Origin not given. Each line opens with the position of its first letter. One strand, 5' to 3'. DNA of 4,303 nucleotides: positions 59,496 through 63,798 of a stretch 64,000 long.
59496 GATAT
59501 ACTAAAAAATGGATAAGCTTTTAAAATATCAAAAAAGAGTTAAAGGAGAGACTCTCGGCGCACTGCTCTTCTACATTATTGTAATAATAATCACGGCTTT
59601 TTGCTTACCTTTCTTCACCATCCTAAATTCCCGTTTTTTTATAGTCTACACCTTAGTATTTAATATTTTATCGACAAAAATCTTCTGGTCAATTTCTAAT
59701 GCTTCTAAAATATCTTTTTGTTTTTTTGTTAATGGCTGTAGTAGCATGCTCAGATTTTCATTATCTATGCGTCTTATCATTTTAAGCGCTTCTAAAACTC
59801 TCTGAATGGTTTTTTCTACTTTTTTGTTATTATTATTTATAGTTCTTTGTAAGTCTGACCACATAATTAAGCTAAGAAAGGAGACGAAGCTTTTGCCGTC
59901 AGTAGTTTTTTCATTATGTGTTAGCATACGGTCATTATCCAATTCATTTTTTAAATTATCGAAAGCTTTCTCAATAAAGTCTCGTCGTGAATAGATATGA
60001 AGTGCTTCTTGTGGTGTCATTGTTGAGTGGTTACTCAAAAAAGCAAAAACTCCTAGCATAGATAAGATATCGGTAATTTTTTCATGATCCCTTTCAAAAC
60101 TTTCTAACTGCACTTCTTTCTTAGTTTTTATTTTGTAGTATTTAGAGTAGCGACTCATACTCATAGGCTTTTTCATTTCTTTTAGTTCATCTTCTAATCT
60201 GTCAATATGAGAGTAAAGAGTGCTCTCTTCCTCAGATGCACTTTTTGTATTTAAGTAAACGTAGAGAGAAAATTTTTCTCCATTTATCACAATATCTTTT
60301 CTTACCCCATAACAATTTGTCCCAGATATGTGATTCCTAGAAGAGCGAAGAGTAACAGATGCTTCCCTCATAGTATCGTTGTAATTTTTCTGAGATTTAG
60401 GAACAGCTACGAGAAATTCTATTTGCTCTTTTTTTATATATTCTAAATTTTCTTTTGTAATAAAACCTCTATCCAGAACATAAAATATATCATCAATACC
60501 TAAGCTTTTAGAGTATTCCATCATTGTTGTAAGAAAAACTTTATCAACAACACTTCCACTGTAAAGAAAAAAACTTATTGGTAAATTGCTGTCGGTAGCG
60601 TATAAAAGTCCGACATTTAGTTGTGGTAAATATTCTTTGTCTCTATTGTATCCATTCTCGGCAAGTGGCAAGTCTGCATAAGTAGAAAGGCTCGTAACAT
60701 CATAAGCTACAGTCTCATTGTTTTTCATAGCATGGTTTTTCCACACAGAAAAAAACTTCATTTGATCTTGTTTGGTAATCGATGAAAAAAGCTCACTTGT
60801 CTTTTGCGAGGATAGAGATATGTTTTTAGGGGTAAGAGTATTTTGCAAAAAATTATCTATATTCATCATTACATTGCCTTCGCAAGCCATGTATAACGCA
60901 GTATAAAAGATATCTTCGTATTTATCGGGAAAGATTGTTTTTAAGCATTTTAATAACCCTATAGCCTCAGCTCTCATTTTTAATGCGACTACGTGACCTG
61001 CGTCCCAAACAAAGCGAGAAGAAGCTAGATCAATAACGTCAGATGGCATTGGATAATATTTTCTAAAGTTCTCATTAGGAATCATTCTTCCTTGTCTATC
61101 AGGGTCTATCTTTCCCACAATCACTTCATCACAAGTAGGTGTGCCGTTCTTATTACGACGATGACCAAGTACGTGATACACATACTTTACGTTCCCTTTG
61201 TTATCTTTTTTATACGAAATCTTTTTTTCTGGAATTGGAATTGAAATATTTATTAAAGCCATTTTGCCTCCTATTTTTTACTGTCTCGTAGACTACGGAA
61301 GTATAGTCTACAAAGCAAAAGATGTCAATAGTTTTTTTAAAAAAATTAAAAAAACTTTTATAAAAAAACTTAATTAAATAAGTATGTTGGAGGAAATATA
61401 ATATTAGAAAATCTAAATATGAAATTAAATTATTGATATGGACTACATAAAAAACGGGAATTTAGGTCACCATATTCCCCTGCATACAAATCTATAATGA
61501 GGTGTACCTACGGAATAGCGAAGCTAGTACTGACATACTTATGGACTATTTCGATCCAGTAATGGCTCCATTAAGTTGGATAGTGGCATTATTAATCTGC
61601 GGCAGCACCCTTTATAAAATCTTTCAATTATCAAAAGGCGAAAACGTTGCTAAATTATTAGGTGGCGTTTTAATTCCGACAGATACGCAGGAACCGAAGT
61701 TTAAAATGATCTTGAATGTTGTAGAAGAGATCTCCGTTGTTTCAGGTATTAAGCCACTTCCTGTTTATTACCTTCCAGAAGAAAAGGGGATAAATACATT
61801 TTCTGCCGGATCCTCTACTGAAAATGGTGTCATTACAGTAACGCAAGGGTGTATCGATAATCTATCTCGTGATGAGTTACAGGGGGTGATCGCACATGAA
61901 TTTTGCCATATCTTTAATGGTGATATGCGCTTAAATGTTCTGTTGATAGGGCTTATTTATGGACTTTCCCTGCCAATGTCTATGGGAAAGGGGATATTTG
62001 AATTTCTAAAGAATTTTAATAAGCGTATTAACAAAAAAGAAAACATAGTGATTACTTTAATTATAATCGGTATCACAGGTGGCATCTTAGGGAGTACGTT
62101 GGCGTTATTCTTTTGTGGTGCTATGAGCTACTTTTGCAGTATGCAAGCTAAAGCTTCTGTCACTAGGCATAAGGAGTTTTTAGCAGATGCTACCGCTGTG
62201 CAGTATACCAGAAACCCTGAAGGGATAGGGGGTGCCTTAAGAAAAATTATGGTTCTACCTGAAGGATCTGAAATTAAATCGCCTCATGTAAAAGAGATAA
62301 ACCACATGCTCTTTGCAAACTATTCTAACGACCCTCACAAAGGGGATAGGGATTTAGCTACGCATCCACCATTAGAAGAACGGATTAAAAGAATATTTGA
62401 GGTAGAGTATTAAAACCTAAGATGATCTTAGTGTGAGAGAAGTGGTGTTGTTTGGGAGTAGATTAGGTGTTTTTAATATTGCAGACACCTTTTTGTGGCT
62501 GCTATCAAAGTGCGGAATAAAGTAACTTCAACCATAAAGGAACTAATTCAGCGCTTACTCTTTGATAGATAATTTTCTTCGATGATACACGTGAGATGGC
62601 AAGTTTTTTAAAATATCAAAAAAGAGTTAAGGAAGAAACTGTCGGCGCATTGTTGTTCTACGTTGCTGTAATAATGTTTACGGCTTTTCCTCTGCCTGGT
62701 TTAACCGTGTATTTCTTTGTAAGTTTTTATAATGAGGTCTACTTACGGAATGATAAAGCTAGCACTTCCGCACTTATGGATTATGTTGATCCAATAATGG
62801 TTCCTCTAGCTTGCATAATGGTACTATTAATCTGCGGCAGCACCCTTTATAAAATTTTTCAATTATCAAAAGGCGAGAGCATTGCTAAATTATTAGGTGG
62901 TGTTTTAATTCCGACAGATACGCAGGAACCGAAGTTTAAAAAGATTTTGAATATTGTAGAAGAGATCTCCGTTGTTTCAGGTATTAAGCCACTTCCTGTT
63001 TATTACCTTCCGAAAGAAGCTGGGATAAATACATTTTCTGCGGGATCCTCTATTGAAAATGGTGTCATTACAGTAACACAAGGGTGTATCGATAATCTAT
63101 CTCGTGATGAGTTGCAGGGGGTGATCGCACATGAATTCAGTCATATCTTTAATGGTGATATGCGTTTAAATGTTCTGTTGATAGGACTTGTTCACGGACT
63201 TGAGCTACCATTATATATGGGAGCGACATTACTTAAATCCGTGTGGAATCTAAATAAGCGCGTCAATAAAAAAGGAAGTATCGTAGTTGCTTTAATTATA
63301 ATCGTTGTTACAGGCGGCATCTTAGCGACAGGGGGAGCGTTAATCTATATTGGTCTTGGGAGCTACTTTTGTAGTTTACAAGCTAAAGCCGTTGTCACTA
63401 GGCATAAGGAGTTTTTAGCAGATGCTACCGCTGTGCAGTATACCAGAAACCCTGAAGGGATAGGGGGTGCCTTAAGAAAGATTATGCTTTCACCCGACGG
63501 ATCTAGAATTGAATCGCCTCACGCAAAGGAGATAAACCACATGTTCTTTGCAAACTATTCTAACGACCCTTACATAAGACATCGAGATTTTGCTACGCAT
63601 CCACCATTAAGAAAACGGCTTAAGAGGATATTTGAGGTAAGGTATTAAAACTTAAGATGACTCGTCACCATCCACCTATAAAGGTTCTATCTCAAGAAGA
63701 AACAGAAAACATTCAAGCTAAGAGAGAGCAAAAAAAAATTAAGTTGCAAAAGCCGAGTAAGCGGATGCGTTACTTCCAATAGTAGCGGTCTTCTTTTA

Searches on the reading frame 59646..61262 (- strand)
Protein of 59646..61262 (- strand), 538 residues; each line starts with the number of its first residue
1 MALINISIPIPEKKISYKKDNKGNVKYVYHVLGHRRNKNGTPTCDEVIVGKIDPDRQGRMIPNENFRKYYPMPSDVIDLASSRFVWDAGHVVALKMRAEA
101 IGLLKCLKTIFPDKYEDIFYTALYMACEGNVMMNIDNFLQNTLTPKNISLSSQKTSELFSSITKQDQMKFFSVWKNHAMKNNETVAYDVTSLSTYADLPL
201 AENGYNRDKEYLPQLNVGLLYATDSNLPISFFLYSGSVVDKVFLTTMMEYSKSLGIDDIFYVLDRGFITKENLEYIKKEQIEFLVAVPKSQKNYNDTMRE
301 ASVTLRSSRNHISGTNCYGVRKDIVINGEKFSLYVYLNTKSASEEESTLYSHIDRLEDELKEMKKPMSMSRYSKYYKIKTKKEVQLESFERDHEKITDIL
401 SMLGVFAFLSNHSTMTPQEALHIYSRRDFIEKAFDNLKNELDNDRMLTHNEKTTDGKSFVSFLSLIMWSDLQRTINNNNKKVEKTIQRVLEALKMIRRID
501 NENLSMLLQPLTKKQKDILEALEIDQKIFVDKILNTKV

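Call 90: search_protein_families(library=pfam, proteins=[window:59646-61262:-], max_evalue=0.00001)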
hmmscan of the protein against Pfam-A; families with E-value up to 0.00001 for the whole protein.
window:59646-61262:- (538 aa): 1 family
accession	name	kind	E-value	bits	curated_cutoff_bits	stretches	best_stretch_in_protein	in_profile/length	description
PF01609.27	DDE_Tnp_1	-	5.5e-13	49.6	23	1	184-451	6-184/200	Transposase DDE domain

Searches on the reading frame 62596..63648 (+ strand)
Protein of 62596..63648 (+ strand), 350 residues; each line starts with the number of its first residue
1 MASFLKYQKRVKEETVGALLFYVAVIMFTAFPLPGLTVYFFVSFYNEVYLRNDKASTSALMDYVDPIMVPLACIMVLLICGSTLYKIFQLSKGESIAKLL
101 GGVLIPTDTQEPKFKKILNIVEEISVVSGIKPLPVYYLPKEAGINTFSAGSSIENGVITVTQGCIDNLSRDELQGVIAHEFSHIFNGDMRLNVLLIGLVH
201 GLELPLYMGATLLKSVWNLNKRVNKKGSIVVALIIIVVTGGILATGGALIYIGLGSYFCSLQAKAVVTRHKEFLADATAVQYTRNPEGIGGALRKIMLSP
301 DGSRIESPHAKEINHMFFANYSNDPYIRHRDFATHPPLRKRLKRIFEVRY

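Call 90: search_protein_families(library=pfam, proteins=[window:62596-63648:+], max_evalue=0.00001)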
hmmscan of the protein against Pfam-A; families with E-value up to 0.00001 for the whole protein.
window:62596-63648:+ (350 aa): 1 family
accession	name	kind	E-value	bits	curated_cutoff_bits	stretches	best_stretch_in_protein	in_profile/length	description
PF01435.24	Peptidase_M48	-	5.8e-21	75.6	20.3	1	114-345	4-182/186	Peptidase family M48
